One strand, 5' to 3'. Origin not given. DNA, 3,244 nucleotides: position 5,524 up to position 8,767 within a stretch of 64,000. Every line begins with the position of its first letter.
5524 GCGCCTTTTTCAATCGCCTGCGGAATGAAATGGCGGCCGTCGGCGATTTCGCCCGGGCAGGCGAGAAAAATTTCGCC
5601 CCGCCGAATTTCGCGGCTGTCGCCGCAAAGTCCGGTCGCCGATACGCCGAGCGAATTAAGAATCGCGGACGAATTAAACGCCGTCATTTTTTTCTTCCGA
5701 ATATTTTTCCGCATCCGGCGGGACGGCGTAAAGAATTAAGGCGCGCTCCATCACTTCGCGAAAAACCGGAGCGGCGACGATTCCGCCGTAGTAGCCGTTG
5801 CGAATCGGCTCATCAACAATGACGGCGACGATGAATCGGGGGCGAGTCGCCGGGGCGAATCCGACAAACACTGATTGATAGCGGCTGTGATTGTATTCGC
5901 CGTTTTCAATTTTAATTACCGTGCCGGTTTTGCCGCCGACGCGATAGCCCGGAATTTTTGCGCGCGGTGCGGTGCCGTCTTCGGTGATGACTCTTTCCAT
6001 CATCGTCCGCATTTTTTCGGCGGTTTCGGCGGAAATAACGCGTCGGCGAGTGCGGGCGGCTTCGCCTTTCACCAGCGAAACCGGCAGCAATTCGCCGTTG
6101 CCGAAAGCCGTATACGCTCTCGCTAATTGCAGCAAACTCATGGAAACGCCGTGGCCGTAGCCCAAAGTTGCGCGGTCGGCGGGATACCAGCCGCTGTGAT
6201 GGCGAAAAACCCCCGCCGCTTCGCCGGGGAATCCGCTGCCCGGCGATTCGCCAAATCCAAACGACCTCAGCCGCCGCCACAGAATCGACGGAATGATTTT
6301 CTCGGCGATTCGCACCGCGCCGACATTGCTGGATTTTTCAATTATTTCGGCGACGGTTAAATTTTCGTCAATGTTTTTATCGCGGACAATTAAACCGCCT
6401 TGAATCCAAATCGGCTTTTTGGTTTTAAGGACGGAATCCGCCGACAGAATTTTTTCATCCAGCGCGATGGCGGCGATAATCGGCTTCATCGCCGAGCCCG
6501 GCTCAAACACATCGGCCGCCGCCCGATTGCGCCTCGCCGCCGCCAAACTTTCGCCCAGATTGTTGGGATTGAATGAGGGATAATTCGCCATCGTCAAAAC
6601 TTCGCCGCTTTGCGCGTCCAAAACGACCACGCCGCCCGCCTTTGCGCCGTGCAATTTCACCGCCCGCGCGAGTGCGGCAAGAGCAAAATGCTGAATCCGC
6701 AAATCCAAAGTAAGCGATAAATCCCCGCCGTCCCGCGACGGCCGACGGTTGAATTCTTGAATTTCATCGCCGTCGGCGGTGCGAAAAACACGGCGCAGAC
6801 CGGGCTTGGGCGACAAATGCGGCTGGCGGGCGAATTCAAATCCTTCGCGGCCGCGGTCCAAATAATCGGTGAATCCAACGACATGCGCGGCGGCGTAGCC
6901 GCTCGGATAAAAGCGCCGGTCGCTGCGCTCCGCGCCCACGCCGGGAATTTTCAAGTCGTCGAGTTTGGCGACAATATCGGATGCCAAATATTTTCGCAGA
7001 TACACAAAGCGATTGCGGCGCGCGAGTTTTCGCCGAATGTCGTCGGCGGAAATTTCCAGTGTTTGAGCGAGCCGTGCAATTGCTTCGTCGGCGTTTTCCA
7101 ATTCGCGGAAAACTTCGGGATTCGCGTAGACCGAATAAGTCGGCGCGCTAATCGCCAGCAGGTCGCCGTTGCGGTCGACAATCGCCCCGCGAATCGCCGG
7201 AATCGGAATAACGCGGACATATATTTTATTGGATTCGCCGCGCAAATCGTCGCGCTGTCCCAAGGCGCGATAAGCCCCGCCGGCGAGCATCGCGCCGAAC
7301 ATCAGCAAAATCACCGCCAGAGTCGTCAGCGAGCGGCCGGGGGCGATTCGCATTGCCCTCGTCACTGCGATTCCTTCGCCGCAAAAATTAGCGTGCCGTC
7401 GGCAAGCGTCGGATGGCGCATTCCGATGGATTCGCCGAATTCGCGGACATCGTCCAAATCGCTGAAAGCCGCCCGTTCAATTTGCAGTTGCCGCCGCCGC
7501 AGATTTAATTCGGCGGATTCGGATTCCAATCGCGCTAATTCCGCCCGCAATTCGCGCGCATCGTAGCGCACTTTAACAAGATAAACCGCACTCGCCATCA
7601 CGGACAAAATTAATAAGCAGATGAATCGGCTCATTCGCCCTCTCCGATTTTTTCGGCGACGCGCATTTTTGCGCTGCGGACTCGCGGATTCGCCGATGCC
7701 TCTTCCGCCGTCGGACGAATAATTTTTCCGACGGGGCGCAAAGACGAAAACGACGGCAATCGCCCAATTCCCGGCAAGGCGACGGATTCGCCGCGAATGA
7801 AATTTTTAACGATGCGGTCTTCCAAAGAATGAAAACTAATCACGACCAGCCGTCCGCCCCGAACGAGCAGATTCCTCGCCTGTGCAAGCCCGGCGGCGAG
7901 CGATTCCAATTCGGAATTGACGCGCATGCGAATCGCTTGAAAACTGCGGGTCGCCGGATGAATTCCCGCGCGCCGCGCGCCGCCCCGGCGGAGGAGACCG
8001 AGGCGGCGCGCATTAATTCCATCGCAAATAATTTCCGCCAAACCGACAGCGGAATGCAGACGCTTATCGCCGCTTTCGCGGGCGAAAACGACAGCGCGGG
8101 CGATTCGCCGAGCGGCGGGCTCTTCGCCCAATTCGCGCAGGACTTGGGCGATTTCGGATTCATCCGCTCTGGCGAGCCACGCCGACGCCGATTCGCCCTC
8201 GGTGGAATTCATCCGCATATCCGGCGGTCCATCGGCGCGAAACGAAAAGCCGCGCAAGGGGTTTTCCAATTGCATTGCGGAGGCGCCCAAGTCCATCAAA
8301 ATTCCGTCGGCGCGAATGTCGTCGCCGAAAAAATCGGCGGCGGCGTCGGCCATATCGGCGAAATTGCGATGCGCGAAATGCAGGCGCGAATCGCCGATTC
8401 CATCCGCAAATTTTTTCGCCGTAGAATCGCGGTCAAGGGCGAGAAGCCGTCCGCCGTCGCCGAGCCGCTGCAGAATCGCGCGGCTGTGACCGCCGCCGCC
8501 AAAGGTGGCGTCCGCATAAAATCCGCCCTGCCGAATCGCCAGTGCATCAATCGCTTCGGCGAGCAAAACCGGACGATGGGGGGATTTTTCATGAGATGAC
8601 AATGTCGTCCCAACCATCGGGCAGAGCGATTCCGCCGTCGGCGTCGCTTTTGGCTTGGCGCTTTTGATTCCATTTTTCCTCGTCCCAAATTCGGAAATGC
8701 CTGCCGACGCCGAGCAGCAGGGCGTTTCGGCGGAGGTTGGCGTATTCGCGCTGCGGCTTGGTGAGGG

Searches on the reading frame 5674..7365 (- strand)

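Call 65: search_protein_families(library=pfam, proteins=[window:5674-7365:-], max_evalue=0.0001)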
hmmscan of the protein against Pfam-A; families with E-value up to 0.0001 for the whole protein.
window:5674-7365:- (563 aa): 2 families
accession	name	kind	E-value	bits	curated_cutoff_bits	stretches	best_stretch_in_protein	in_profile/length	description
PF00905.27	Transpeptidase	-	3.2e-72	243.7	22.1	1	244-540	1-299/299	Penicillin binding protein transpeptidase domain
PF03717.20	PBP_dimer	-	6.1e-17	63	24.4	1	55-166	2-123/180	Penicillin-binding Protein dimerisation domain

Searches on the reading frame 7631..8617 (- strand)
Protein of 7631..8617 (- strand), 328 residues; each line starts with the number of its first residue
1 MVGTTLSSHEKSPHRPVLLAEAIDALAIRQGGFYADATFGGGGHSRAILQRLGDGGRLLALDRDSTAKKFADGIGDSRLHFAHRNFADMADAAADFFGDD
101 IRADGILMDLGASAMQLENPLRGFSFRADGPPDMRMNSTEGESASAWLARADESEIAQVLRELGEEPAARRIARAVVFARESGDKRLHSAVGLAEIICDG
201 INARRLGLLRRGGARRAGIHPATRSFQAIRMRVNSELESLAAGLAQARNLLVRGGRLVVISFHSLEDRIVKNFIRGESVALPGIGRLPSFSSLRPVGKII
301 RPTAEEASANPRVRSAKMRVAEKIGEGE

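Call 65: search_protein_families(library=pfam, proteins=[window:7631-8617:-], max_evalue=0.0001)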
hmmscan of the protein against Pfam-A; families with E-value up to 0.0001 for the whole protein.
window:7631-8617:- (328 aa): 1 family
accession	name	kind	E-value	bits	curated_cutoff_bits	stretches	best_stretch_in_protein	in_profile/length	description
PF01795.25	Methyltransf_5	-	1.9e-83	280.9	27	1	12-324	2-309/309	MraW methylase family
